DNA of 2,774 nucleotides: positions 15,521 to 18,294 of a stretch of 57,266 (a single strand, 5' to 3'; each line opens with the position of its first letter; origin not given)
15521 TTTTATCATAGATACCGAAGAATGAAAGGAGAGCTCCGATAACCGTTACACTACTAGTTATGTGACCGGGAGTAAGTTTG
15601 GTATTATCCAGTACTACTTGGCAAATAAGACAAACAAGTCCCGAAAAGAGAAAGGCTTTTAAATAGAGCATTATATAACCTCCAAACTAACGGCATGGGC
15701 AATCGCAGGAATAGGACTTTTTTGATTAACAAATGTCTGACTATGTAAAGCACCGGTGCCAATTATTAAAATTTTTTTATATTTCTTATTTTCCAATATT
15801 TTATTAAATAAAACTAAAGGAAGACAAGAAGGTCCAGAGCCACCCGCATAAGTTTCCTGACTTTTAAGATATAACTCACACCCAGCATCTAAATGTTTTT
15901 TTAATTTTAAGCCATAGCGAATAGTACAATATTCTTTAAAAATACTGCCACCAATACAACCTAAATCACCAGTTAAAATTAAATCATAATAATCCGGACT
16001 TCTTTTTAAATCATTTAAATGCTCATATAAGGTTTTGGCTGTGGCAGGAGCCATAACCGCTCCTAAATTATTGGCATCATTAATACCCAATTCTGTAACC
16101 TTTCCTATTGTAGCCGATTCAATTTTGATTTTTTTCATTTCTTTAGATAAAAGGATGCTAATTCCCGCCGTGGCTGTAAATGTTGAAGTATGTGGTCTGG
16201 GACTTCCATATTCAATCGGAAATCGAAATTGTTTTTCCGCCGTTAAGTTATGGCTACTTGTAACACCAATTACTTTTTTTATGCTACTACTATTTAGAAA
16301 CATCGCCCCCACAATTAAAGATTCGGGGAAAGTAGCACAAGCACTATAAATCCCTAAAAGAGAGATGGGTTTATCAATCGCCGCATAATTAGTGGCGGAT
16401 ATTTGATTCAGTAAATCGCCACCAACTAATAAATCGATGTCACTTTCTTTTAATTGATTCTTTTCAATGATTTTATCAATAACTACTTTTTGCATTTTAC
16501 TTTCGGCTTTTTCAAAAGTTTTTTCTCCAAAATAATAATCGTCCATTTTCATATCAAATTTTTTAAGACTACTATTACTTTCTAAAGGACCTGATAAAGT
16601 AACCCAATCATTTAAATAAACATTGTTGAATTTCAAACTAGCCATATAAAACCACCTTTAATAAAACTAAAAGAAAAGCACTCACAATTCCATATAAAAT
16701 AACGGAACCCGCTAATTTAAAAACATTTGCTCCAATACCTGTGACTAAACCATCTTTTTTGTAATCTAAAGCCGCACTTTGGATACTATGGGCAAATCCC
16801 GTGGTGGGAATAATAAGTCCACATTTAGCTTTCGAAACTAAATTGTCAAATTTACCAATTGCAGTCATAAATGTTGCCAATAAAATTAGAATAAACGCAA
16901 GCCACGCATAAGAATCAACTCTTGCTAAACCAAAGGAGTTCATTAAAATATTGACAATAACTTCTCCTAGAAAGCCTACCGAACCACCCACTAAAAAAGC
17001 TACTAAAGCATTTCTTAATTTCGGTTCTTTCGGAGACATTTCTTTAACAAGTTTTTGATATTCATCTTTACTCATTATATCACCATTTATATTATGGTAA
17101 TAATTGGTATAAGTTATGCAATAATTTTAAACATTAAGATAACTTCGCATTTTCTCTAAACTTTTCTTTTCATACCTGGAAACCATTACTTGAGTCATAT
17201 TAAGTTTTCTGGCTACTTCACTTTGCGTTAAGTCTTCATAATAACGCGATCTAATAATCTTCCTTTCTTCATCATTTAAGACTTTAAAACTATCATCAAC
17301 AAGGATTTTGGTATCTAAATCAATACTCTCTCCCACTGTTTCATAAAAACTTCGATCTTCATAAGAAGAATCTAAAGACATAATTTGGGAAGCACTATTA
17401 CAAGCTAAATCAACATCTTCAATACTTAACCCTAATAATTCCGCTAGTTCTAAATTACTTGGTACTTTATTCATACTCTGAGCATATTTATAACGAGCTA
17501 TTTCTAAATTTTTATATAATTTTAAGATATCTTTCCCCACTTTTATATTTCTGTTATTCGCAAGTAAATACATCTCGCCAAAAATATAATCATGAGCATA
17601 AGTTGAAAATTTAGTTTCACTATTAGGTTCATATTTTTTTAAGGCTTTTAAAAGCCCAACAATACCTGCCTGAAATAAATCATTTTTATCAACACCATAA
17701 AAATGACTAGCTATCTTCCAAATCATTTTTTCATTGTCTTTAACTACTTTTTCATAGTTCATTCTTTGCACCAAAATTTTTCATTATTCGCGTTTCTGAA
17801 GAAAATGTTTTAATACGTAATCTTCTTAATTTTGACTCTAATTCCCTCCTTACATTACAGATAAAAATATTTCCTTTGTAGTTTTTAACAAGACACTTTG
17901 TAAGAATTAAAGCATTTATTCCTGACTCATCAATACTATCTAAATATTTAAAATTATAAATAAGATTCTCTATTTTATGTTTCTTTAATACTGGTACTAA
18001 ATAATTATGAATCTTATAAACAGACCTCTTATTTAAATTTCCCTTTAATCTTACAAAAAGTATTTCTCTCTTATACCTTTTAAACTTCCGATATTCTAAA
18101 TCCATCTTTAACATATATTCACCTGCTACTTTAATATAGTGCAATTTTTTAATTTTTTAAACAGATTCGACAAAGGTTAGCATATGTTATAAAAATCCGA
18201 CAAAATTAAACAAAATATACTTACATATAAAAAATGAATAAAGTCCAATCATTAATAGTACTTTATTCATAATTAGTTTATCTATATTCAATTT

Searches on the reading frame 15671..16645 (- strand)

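Call 5: search_protein_families(library=ncbifam, proteins=[window:15671-16645:-], max_evalue=0.001)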
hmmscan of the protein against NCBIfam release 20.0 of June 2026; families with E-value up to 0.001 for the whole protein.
window:15671-16645:- (324 aa): 4 families
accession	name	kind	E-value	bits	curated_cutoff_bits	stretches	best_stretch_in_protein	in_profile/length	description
NF006160.0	PRK08304.1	subfamily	2.3e-108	361.8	402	1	5-323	11-335/337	stage V sporulation protein AD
TIGR02845.1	spore_V_AD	equivalog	9.6e-100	333.5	411.8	1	7-322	8-327/327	stage V sporulation protein AD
NF009069.0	PRK12404.1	subfamily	4.6e-91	305.2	442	1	15-323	20-333/338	stage V sporulation protein AD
TIGR00747.1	fabH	subfamily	0.00021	20.5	292.1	0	40-74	214-247/322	beta-ketoacyl-ACP synthase III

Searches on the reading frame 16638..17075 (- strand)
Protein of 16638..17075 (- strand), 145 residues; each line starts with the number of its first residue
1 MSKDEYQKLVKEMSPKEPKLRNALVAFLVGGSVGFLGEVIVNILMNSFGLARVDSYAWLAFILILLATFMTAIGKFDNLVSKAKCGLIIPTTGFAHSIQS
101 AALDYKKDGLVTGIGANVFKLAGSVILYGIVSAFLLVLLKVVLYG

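Call 5: search_protein_families(library=ncbifam, proteins=[window:16638-17075:-], max_evalue=0.001)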
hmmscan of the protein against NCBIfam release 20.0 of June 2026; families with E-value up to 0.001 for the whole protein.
window:16638-17075:- (145 aa): 2 families
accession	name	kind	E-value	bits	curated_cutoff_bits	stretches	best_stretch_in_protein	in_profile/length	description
TIGR02838.1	spore_V_AC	equivalog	2.5e-41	140.7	164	1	5-142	2-139/141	stage V sporulation protein AC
TIGR02839.1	spore_V_AE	equivalog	2e-09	37.7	131.1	1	24-139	2-109/114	stage V sporulation protein AE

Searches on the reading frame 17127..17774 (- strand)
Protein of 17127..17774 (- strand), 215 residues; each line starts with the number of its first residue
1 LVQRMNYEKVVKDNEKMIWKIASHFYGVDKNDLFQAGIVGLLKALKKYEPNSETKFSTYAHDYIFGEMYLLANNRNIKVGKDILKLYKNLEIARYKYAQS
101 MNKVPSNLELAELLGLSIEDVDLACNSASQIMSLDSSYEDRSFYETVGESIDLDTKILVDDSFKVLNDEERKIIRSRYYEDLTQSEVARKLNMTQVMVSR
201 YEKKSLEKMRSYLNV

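Call 5: search_protein_families(library=ncbifam, proteins=[window:17127-17774:-], max_evalue=0.001)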
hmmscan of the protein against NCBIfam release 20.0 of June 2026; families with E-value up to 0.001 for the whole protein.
window:17127-17774:- (215 aa): 51 families (the best 25 are shown)
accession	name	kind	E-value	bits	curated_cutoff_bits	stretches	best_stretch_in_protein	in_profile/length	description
TIGR02980.1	SigBFG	subfamily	4.7e-40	137.7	234.35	1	6-213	4-226/227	SigB/SigF/SigG family RNA polymerase sigma factor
TIGR02885.1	spore_sigF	equivalog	3.9e-38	131.6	321.45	1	6-213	12-231/231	RNA polymerase sporulation sigma factor SigF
NF004052.0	PRK05572.1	subfamily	1.3e-36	126.4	311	1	7-214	34-251/252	SigF/SigG family RNA polymerase sporulation sigma factor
NF006071.0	PRK08215.1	equivalog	4e-29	102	372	1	7-213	39-257/258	RNA polymerase sporulation sigma factor SigG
TIGR02850.1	spore_sigG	equivalog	4.3e-26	91.9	457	1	7-212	36-253/254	RNA polymerase sporulation sigma factor SigG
NF005644.0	PRK07408.1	subfamily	1.2e-24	87.4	261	1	10-214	32-254/258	RNA polymerase sigma factor SigF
TIGR02479.1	FliA_WhiG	subfamily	1.7e-24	86.8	189.6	1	8-213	6-223/224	FliA/WhiG family RNA polymerase sigma factor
TIGR02937.1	sigma70-ECF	superfamily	3.6e-23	82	42.9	1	8-213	4-165/165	sigma-70 family RNA polymerase sigma factor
TIGR02941.1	Sigma_B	equivalog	2.6e-22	79.5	315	1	8-211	32-251/255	RNA polymerase sigma factor SigB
NF005514.0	PRK07122.1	subfamily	7.2e-22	77.8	372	1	8-213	43-263/264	RNA polymerase sigma factor SigF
NF004935.0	PRK06288.1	equivalog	1.5e-18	67.4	343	1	27-213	60-262/270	RNA polymerase sigma factor WhiG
NF005413.0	PRK06986.1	subfamily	2.2e-18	67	201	1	27-214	40-237/241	RNA polymerase sigma factor FliA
TIGR02393.1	RpoD_Cterm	equivalog_domain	5.7e-18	65.4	354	1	8-211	3-226/238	RNA polymerase sigma factor RpoD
TIGR02394.1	rpoS_proteo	equivalog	1.2e-17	64.3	378.7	1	9-214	50-275/285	RNA polymerase sigma factor RpoS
NF005809.0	PRK07670.1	equivalog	2.6e-17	63.2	326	1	27-214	50-251/255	FliA/WhiG family RNA polymerase sigma factor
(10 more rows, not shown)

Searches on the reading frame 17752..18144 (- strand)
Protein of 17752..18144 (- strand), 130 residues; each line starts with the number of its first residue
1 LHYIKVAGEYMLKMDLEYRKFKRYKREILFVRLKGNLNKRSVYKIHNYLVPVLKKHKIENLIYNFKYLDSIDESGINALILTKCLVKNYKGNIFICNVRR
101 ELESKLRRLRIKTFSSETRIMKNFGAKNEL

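Call 47: search_protein_families(library=pfam, proteins=[window:17752-18144:-], max_evalue=0.00001)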
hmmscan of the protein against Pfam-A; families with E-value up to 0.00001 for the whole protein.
window:17752-18144:- (130 aa): 1 family
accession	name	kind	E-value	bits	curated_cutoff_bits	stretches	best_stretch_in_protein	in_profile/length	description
PF01740.26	STAS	-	3.7e-10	40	22.6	1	26-112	8-94/106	STAS domain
